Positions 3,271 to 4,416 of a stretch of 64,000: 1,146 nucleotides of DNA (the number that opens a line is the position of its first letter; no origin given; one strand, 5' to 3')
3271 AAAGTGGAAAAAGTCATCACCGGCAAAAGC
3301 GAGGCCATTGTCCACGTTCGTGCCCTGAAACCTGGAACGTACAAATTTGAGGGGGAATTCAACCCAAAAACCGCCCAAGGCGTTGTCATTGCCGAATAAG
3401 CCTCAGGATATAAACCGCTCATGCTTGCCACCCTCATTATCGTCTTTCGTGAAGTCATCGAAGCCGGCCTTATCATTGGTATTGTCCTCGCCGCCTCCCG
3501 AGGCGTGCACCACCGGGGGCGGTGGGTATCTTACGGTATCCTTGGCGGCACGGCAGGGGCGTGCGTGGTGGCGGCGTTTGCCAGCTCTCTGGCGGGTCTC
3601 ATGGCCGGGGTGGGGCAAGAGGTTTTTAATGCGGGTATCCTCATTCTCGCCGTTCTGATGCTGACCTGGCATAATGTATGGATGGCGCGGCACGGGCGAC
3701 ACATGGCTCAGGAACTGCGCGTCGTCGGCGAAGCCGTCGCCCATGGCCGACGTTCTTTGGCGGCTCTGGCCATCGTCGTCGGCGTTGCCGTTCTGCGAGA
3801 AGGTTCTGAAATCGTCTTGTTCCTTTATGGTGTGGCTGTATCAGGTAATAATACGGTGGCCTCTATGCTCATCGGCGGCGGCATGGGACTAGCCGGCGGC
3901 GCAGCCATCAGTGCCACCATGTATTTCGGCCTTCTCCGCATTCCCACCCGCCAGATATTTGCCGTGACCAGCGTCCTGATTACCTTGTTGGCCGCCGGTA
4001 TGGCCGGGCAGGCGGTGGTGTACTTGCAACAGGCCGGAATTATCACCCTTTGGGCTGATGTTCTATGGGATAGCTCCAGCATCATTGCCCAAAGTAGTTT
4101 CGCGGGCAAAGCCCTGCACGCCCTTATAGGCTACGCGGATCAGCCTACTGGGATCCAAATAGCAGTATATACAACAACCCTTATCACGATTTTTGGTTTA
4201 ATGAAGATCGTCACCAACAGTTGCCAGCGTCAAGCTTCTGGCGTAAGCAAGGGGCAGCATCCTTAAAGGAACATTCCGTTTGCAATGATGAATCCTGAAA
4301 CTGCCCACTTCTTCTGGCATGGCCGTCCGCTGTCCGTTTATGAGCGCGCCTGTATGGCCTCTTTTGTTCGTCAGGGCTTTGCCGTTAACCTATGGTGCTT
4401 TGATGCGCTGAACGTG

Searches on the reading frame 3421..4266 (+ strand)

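Call 22: search_protein_families(library=pfam, proteins=[window:3421-4266:+], max_evalue=0.00001)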
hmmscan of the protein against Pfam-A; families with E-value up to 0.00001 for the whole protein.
window:3421-4266:+ (281 aa): 1 family
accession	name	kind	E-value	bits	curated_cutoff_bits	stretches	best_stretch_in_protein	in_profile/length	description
PF03239.20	FTR1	-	2.4e-33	116.1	25.3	1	1-258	1-267/284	Iron permease FTR1 family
